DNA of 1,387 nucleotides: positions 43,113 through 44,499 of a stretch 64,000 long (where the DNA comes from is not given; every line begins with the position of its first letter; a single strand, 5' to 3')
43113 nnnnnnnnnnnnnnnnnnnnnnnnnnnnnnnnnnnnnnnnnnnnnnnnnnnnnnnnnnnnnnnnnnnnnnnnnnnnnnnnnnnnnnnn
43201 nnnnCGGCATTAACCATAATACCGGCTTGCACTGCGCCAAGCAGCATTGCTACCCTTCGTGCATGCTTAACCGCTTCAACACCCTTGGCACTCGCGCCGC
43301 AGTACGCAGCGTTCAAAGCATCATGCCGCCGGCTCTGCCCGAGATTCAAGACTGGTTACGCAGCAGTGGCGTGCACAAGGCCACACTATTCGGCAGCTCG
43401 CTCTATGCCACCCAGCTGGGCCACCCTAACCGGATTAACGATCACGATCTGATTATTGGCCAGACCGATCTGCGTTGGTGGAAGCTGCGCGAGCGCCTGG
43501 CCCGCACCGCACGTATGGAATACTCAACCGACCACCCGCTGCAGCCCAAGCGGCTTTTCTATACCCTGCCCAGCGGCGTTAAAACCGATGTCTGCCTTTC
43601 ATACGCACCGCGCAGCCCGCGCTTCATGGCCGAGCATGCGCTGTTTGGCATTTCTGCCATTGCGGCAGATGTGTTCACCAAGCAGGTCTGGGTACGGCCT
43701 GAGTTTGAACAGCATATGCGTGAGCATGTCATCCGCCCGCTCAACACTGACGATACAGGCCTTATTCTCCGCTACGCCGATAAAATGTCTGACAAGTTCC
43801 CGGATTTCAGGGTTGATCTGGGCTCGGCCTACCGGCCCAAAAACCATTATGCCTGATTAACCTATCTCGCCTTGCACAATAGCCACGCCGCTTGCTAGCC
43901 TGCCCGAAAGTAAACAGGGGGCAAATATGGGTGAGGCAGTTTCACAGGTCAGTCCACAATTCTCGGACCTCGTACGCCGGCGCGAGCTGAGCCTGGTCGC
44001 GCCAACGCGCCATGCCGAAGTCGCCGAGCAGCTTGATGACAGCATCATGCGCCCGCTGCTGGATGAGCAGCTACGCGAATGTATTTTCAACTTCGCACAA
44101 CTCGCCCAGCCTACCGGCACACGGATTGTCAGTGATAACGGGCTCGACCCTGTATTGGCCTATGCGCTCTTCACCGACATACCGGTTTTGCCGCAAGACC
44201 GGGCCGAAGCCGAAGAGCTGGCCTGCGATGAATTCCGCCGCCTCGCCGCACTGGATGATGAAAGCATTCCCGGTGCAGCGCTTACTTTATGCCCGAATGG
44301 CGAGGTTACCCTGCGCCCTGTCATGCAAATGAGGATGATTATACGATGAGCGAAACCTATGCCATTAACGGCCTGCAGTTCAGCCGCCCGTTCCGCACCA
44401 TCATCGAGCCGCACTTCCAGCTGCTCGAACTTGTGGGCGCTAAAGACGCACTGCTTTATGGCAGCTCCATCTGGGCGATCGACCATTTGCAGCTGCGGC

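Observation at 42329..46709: Seven-gene same-strand cluster of lineage-specific proteins after secA: TIKI/TraB-like protein, one nucleotidyltransferase-like protein and degenerate paralogs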

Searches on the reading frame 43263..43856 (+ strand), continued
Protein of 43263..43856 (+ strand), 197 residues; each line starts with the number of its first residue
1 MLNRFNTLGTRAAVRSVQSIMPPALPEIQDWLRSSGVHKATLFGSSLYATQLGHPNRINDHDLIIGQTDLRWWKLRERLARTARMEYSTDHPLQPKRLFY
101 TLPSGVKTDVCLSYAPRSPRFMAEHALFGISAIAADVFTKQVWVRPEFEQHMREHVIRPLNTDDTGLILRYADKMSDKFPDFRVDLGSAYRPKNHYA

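Call 44: find_encoding_contigs(protein=P0027, flank=10000, max_places=4)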
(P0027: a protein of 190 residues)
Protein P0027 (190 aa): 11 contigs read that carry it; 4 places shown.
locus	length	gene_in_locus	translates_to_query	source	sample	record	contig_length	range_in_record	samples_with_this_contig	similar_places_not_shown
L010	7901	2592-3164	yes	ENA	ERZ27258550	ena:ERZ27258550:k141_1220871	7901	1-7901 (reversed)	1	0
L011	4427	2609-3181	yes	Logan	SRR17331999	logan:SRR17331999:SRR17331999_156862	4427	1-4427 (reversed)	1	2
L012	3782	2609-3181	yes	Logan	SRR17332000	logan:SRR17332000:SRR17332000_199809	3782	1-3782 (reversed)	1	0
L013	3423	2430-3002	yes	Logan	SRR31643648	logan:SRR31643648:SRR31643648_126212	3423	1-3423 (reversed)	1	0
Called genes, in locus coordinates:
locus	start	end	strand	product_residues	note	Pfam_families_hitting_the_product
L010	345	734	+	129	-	-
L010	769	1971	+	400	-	PF14378:PAP2_3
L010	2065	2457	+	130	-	-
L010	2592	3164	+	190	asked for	-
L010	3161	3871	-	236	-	PF03548:LolA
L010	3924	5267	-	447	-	PF00206:Lyase_1, PF14698:ASL_C2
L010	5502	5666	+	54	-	-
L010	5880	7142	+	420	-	PF00764:Arginosuc_synth, PF20979:Arginosuc_syn_C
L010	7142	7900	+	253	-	?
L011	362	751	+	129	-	-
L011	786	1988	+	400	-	PF14378:PAP2_3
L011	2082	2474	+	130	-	-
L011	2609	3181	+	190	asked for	-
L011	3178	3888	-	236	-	PF03548:LolA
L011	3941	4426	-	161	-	?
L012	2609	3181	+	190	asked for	-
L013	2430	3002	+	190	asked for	-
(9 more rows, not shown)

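Call 55: search_dna_similar(query=P0039, collection=phages, mode=protein, max_evalue=0.001, max_rows=25)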
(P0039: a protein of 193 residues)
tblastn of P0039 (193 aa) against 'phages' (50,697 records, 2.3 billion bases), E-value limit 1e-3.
No match.

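Call 56: search_dna_similar(query=window:43263-43856:+, collection=phages, mode=protein, max_evalue=1, max_rows=15)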
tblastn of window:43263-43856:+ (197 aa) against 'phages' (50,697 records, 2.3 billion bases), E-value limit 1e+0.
No match.

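Call 57: search_dna_similar(query=P0071, collection=phages, mode=protein, max_evalue=0.01, max_rows=25)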
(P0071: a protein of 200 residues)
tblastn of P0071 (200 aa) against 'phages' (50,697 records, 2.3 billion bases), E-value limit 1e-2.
Records with a match: 2; places in all: 2; records where one place covers at least 80% of the query: 2.
Best place of each record, by identity: <60% 2.
By first word of the organism name: Vibrio 2.
By host as written in the record: - 2.
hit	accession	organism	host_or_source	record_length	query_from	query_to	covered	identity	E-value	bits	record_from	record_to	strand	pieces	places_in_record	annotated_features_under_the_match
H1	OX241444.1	Vibrio phage 496E54-1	Seawater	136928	25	187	82%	26.3%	3e-3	44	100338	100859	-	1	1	conserved hypothetical protein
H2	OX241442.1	Vibrio phage 495E54-1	Seawater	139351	25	187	82%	26.3%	3e-3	44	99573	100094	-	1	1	conserved hypothetical protein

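Call 63: find_encoding_contigs(protein=P0095, flank=8000, max_places=2)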
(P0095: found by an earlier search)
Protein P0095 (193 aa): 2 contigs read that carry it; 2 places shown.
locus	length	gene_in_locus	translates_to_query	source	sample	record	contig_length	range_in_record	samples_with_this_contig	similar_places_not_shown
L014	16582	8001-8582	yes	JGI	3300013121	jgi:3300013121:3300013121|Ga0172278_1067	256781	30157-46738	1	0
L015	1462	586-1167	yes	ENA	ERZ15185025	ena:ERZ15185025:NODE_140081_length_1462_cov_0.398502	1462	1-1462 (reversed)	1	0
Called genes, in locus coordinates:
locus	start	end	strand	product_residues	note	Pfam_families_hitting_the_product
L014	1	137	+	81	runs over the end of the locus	-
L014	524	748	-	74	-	-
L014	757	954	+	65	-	-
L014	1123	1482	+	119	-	-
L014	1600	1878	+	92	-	-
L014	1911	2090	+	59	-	-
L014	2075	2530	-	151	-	PF13366:PDDEXK_3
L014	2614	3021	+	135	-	PF02037:SAP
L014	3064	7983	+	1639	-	PF04997:RNA_pol_Rpb1_1, PF00623:RNA_pol_Rpb1_2, PF04983:RNA_pol_Rpb1_3, PF05000:RNA_pol_Rpb1_4, PF04998:RNA_pol_Rpb1_5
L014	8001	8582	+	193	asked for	-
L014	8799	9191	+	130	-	-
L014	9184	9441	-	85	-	-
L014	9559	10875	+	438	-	-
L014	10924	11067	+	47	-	-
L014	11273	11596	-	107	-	-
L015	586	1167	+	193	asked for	-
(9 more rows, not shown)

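Call 64: find_encoding_contigs(protein=P0020, flank=8000, max_places=2)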
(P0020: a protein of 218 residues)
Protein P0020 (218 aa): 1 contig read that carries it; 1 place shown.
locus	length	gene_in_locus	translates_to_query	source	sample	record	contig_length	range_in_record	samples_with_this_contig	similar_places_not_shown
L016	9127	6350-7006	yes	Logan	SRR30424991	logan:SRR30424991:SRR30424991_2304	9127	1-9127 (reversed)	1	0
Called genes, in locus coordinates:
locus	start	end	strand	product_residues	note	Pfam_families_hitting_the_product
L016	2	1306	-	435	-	?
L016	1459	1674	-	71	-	PF11127:YgaP-like_TM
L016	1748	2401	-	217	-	PF00027:cNMP_binding, PF13545:HTH_Crp_2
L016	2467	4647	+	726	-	PF13567:DUF4131, PF03772:Competence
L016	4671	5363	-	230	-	PF01726:LexA_DNA_bind, PF00717:Peptidase_S24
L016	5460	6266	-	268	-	PF00218:IGPS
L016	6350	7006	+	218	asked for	-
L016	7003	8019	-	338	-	PF02885:Glycos_trans_3N, PF00591:Glycos_transf_3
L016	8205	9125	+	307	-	?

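Call 66: find_encoding_contigs(protein=P0068, flank=8000, max_places=2)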
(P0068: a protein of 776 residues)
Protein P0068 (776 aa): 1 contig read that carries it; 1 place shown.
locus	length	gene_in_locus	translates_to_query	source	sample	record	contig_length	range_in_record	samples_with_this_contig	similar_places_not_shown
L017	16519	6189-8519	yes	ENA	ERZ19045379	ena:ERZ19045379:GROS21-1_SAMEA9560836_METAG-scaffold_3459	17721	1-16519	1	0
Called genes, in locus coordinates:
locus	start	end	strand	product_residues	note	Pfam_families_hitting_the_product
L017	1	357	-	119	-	?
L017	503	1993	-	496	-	-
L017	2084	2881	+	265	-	-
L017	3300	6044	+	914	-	PF01207:Dus, PF00406:ADK, PF13207:AAA_17, PF13238:AAA_18 (weak), PF00156:Pribosyltran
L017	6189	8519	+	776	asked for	PF01931:NTPase_I-T (weak)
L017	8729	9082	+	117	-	-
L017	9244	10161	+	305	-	-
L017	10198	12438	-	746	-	PF00023:Ank (faint), PF13606:Ank_3 (faint), PF13857:Ank_5 (faint), PF12796:Ank_2, PF13637:Ank_4 (weak)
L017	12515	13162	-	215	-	-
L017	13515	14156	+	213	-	PF01569:PAP2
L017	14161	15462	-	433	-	-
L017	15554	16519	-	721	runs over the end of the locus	?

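Call 76: predict_structure(alignment_id=A6)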
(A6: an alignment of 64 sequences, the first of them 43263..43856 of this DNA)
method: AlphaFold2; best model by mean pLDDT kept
length: 197 residues; sequences in the alignment: 64
mean_pLDDT: 89.6   pTM: 0.85
mean pLDDT of the five models: 89.6, 89.4, 88.9, 88.7, 88.6
residues with pLDDT >= 90: 148; 70-90: 24; 50-70: 17; < 50: 8
segments of 3 or more residues with pLDDT < 50: 1-7
pLDDT, mean of each block of 10 residues (from residue 1): 51 92 98 96 97 96 92 94 91 73 98 92 95 97 97 96 88 94 87 60
secondary structure, 60 per line:
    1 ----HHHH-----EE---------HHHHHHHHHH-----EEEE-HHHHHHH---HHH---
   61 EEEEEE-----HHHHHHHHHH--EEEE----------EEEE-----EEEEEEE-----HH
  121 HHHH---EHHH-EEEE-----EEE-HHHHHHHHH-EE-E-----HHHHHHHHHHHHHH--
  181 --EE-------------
elements in order: H5-8 H25-34 E40-43 H45-51 E61-66 H72-81 E84-87 E98-101 E107-113 H119-124 E133-136 E142-144 H146-154 H165-178

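Call 78: fold_search(model_id=the predicted structure, library=pdb)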
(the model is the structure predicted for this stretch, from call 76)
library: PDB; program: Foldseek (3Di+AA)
matches with E <= 10: 783; with E <= 0.001: 30
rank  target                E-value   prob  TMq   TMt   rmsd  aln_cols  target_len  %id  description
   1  5hc9_A                2.5e-07  1.00  0.57  0.30   4.9       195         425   17  Thermotoga maritima CCA-adding enzyme complexed with tRNA_CCA (released 2016-04-27)
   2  5hc9_B                4.1e-07  1.00  0.57  0.30   4.7       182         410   20  Thermotoga maritima CCA-adding enzyme complexed with tRNA_CCA (released 2016-04-27)
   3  3h3a_B                1.1e-06  1.00  0.56  0.29   4.6       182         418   20  The complex structure of CCA-adding enzyme with CTP (released 2009-10-13)
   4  3h37_B                2.3e-06  1.00  0.57  0.30   4.3       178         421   21  The structure of CCA-adding enzyme apo form I (released 2009-10-13)
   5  3h37_A                3.1e-06  1.00  0.55  0.30   4.9       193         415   16  The structure of CCA-adding enzyme apo form I (released 2009-10-13)
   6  4wby                  5.7e-06  1.00  0.59  0.34   4.2       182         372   17  tRNA-processing enzyme (apo form I) (released 2015-04-15)
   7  3aqm_A                6.9e-06  1.00  0.58  0.33   4.3       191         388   16  Structure of bacterial protein (form II) (released 2011-02-09)
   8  7otr                  8.7e-06  1.00  0.56  0.32   4.5       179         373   18  Crystal structure of a psychrophilic CCA-adding enzyme determined by SAD phasing (released 2021-11-03)
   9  3h39_B                8.7e-06  1.00  0.56  0.29   4.3       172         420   16  The complex structure of CCA-adding enzyme with ATP (released 2009-10-13)
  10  3aql_A                9.8e-06  1.00  0.57  0.32   4.8       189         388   16  Structure of bacterial protein (apo form II) (released 2011-02-09)
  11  4wc2_A                1.1e-05  1.00  0.51  0.30   4.7       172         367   17  Crystal structure of tRNA nucleotidyltransferase complexed with a primer tRNA and an incoming ATP analog (released 2015-04-15)
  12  3h3a_A                1.2e-05  1.00  0.56  0.29   4.5       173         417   17  The complex structure of CCA-adding enzyme with CTP (released 2009-10-13)
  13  3wfq_H                1.2e-05  1.00  0.58  0.29   4.2       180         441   12  tRNA processing enzyme complex 1 (released 2014-01-01)
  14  3h38                  1.4e-05  1.00  0.57  0.30   4.8       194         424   18  The structure of CCA-adding enzyme apo form II (released 2009-10-13)
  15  8exf_A                1.8e-05  1.00  0.49  0.33  12.4       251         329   10  Crystal structure of human FAM46A-BCCIPa complex at 3.2 angstrom resolution (released 2023-03-15)
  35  2la3_MODEL_1_A        7.7e-03  1.00  0.53  0.54   4.9       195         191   12  The NMR structure of the protein NP_344798.1 reveals a CCA-adding enzyme head domain (released 2011-03-30)
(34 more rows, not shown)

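Call 82: fold_search(model_id=the predicted structure, library=viral)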
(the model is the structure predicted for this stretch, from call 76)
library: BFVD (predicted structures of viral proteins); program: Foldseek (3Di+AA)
matches with E <= 10: 626; with E <= 0.001: 96
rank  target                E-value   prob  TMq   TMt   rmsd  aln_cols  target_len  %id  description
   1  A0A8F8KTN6            6.8e-09  1.00  0.52  0.26   6.5       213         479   18  Mitochondrial/bacterial CCA-adding enzyme [Clandestinovirus]
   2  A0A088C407            2.0e-08  1.00  0.59  0.52   9.2       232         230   15  (no name in the UniProt tables at hand)
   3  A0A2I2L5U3            3.4e-08  1.00  0.65  0.68   4.9       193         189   15  Uncharacterized protein [Orpheovirus IHUMI-LCC2]
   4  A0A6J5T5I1            3.2e-07  1.00  0.55  0.42   4.3       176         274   13  Nucleotidyltransferase [uncultured Caudovirales phage]
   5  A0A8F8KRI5            3.2e-07  1.00  0.53  0.19   4.8       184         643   15  Uncharacterized protein [Clandestinovirus]
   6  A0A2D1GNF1            3.6e-07  1.00  0.60  0.43   5.6       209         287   11  (no name in the UniProt tables at hand)
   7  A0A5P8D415            3.8e-07  1.00  0.57  0.53   4.9       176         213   19  Uncharacterized protein [Ralstonia phage P-PSG-11]
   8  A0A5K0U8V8            6.9e-07  1.00  0.57  0.18   3.7       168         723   12  Uncharacterized protein [Yasminevirus sp. GU-2018]
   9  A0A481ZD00            6.9e-07  1.00  0.55  0.59   6.2       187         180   11  tRNA nucleotidyltransferase/poly(A) polymerase [Pithovirus LCPAC401]
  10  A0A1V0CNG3            1.1e-06  1.00  0.53  0.21   5.6       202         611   19  (no name in the UniProt tables at hand)
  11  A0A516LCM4            1.1e-06  1.00  0.60  0.61   6.4       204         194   15  (no name in the UniProt tables at hand)
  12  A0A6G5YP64            1.6e-06  1.00  0.59  0.61   4.5       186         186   16  (no name in the UniProt tables at hand)
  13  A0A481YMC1            1.6e-06  1.00  0.56  0.33   6.9       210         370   14  tRNA nucleotidyltransferase/poly(A) polymerase [Pithovirus LCDPAC01]
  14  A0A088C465            1.7e-06  1.00  0.62  0.34   3.5       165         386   14  (no name in the UniProt tables at hand)
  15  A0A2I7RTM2            2.0e-06  1.00  0.55  0.51   4.8       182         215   16  (no name in the UniProt tables at hand)
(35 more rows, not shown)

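Call 99: search_protein_families(library=padloc, alignment_id=A6, max_evalue=0.01)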
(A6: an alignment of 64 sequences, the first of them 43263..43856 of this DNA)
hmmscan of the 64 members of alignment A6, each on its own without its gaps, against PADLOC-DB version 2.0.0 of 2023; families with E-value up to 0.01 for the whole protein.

A. member 1, window:43263-43856:+ (197 aa): 0 families

B. families by the number of members that match (of 64 scanned): 0 families

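Call 101: find_encoding_contigs(protein=P0029, flank=10000, max_places=2)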
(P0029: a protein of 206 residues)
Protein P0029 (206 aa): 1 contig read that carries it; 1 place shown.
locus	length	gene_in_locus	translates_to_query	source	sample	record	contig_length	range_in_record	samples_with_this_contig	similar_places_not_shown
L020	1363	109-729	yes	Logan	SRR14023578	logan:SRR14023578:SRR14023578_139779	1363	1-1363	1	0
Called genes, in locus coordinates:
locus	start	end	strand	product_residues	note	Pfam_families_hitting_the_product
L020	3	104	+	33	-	?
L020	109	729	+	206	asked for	-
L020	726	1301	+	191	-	-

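Call 102: find_encoding_contigs(protein=P0032, flank=10000, max_places=2)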
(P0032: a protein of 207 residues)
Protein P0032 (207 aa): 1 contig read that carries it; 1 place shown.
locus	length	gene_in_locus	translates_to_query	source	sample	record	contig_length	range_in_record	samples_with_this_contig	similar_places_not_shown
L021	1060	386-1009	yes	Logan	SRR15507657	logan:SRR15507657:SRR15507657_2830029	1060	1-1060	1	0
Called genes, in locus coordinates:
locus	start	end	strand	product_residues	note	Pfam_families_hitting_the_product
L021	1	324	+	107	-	?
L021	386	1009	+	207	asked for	-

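Call 104: search_protein_families(library=pfam, proteins=[L020:726-1301:+], max_evalue=0.01)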
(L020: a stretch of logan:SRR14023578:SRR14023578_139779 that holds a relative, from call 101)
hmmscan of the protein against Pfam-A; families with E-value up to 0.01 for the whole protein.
L020:726-1301:+ (191 aa): 0 families

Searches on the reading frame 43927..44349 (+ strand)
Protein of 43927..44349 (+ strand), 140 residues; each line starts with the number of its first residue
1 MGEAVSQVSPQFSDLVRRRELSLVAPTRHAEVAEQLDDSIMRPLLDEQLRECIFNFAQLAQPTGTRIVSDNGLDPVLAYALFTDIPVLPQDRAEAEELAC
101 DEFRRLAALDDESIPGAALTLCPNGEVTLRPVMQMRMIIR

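Call 3: search_protein_families(library=pfam, proteins=[window:43927-44349:+], max_evalue=1)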
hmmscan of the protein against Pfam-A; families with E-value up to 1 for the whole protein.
window:43927-44349:+ (140 aa): 0 families

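Call 4: search_protein_families(library=padloc, proteins=[window:43927-44349:+], max_evalue=1)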
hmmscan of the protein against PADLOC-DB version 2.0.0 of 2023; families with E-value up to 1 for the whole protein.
window:43927-44349:+ (140 aa): 0 families

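Call 5: search_protein_families(library=ncbifam, proteins=[window:43927-44349:+], max_evalue=1)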
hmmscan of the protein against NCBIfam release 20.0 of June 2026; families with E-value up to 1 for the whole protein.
window:43927-44349:+ (140 aa): 0 families

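Call 41: search_protein_families(library=phrogs, proteins=[window:43927-44349:+], max_evalue=1)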
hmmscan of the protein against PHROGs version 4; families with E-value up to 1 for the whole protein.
window:43927-44349:+ (140 aa): 0 families

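Call 74: find_related_loci(query=A8, collection=metagenome_contigs, flank=6000)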
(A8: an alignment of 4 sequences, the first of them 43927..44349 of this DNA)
Query A8 (140 aa) in metagenome_contigs; peptide patterns used: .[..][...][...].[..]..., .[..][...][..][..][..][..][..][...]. (x = any residue, [..] = any of these).
344 stretches matched a pattern; 1 encode a relative of the query (tblastn E <= 1e-3); 1 distinct loci.
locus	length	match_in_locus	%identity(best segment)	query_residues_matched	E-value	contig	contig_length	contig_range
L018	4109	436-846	53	1-138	2e-43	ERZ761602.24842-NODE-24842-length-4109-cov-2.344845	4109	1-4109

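Call 95: search_dna_similar(query=L018:3152-3745:+, collection=phages, mode=protein, max_evalue=0.1, max_rows=15)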
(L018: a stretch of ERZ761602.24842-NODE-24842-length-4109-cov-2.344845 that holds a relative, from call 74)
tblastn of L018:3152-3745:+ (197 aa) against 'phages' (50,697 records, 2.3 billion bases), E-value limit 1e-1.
No match.

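Call 104: search_protein_families(library=pfam, proteins=[L018:3152-3745:+], max_evalue=0.01)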
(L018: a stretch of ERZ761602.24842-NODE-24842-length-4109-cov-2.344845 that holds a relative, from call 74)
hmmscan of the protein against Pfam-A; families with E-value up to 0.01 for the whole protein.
L018:3152-3745:+ (197 aa): 0 families
